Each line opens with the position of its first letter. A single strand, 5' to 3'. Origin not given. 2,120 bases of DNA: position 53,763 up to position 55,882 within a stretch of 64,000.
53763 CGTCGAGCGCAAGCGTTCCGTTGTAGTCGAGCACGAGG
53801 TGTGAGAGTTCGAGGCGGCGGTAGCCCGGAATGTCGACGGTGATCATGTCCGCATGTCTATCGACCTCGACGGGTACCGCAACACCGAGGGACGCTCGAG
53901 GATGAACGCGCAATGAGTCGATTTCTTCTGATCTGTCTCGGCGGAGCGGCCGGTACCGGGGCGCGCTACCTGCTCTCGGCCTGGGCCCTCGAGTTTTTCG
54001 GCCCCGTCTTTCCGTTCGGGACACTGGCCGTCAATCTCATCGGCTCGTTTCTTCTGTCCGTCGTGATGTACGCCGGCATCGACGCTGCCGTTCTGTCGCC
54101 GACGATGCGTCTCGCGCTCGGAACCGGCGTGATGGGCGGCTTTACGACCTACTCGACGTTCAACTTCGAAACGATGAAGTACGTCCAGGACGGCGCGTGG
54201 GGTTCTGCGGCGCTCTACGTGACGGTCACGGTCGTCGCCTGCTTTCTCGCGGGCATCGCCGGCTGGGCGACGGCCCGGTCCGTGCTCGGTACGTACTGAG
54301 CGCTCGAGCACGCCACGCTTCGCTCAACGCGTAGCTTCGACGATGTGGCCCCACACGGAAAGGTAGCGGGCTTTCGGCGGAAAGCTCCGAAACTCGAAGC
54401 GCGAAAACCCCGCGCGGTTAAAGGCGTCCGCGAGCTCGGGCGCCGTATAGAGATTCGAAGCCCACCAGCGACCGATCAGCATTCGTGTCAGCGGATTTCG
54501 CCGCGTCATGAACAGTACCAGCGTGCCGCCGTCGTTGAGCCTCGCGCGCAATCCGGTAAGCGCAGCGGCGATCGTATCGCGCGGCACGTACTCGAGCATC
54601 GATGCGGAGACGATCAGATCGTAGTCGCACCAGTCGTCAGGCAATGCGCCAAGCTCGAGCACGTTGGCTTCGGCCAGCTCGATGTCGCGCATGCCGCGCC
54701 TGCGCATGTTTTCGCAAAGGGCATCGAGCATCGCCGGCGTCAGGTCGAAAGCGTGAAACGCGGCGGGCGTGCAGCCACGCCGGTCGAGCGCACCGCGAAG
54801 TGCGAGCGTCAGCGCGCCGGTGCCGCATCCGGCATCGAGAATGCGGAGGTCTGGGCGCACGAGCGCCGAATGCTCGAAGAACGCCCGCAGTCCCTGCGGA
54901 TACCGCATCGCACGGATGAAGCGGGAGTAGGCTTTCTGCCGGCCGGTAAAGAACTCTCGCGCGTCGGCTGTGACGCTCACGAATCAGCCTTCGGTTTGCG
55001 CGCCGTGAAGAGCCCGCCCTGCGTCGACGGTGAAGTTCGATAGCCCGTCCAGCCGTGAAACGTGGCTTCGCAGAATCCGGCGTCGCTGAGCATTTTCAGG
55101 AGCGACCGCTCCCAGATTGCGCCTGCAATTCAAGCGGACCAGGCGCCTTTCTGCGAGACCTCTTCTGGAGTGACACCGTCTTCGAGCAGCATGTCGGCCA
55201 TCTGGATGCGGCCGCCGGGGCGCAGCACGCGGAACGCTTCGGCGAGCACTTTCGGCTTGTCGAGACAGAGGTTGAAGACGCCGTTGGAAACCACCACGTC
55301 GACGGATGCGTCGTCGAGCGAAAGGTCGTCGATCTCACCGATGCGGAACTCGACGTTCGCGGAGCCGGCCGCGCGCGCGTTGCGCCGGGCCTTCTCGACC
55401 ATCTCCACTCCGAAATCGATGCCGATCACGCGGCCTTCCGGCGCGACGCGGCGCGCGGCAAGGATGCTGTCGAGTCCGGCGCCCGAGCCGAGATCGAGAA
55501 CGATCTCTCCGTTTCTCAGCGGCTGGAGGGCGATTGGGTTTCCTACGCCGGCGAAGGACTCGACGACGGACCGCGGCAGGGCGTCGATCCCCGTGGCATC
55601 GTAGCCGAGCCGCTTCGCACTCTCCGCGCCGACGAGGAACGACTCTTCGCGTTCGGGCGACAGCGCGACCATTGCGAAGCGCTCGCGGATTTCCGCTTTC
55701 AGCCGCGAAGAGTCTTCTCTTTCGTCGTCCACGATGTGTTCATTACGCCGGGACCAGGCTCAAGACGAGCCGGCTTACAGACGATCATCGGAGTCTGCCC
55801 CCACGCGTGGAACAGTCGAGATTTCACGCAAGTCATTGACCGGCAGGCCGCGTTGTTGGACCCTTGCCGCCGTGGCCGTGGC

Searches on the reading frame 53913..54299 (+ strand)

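Call 4: search_protein_families(library=pfam, proteins=[window:53913-54299:+], max_evalue=0.01)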
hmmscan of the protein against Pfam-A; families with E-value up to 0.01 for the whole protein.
window:53913-54299:+ (128 aa): 1 family
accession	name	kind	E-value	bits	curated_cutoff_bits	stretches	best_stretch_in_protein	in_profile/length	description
PF02537.21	CRCB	-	3.3e-27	95.3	32.9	1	5-118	1-103/103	CrcB-like protein, Camphor Resistance (CrcB)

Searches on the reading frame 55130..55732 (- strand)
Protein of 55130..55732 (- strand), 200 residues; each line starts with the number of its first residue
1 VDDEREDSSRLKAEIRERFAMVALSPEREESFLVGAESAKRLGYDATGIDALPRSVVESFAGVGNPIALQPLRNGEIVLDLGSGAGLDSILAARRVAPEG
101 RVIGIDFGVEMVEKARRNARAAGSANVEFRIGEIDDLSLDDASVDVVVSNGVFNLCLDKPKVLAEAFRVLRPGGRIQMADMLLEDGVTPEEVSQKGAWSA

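Call 4: search_protein_families(library=pfam, proteins=[window:55130-55732:-], max_evalue=0.01)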
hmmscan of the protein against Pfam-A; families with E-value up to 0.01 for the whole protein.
window:55130-55732:- (200 aa): 17 families
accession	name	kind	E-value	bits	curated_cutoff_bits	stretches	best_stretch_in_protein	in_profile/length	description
PF13847.12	Methyltransf_31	-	1.3e-31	109.7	27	1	73-187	2-118/145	Methyltransferase domain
PF13649.12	Methyltransf_25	-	5.9e-23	81.8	27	1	78-174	1-97/97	Methyltransferase domain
PF08241.18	Methyltransf_11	-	1e-21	77.8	21.2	1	79-176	1-93/95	Methyltransferase domain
PF01209.24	Ubie_methyltran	-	1.1e-16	61.3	20.1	1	72-178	45-151/233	ubiE/COQ5 methyltransferase family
PF08242.18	Methyltransf_12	-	1.1e-14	55.4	30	1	79-176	1-98/98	Methyltransferase domain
PF01135.25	PCMT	-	1.1e-09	38.9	20.3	1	69-133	69-132/210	Protein-L-isoaspartate(D-aspartate) O-methyltransferase (PCMT)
PF13489.12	Methyltransf_23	-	3.8e-09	36.9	27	1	71-181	19-119/164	Methyltransferase domain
PF05175.20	MTS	-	2.3e-07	31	23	1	75-178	32-138/170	Methyltransferase small domain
PF06325.19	PrmA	-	2.3e-06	27.8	22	1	72-179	159-259/296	Ribosomal protein L11 methyltransferase (PrmA)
PF01170.24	UPF0020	-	4.7e-06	26.9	22.3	1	98-150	75-128/197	RMKL-like, methyltransferase domain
PF20922.3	Anamorsin_N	-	1.5e-05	25.2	27.1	1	111-186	20-95/163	Anamorsin, N-terminal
PF01728.25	FtsJ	-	4.8e-05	23.8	24.1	1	72-158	19-106/181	FtsJ-like methyltransferase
PF02353.26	CMAS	-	0.00055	19.8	27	1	72-178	60-164/273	Mycolic acid cyclopropane synthetase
PF08704.16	GCD14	-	0.00079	19.6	26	1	72-123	38-89/247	tRNA methyltransferase complex GCD14 subunit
PF13679.12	Methyltransf_32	-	0.00098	19.5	27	1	75-148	26-106/143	Methyltransferase domain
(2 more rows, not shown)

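Call 15: find_encoding_contigs(protein=window:55130-55732:-, flank=3000, max_places=10)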
Protein window:55130-55732:- (200 aa): no gene with exactly this product is on record in the collection.

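Call 55: find_encoding_contigs(protein=window:55130-55672:-, flank=1500, max_places=10)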
Protein window:55130-55672:- (180 aa): 2 contigs read that carry it; 2 places shown.
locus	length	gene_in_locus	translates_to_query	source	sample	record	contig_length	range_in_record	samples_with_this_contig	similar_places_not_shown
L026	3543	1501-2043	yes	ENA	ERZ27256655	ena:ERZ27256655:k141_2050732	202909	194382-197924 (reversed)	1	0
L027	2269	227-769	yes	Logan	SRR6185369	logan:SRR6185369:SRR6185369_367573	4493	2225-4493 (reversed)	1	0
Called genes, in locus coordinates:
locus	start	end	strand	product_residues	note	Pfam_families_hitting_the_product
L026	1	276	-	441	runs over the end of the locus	PF02550:AcetylCoA_hydro, PF13336:AcetylCoA_hyd_C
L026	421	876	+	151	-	PF00359:PTS_EIIA_2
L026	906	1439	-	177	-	-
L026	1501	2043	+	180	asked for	PF01135:PCMT, PF13489:Methyltransf_23, PF05175:MTS (weak), PF01209:Ubie_methyltran, PF13847:Methyltransf_31, PF08241:Methyltransf_11, PF08242:Methyltransf_12, PF13649:Methyltransf_25, +3 more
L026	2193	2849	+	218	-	PF13489:Methyltransf_23, PF01209:Ubie_methyltran (weak), PF08241:Methyltransf_11, PF08242:Methyltransf_12, PF13649:Methyltransf_25, PF13847:Methyltransf_31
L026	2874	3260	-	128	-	PF02537:CRCB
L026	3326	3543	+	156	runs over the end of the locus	-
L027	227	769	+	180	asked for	PF01135:PCMT, PF13489:Methyltransf_23, PF05175:MTS (weak), PF01209:Ubie_methyltran, PF13847:Methyltransf_31, PF08241:Methyltransf_11, PF08242:Methyltransf_12, PF13649:Methyltransf_25, +3 more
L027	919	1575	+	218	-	PF13489:Methyltransf_23, PF01209:Ubie_methyltran (weak), PF08241:Methyltransf_11, PF08242:Methyltransf_12, PF13649:Methyltransf_25, PF13847:Methyltransf_31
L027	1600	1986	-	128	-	PF02537:CRCB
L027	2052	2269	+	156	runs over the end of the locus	-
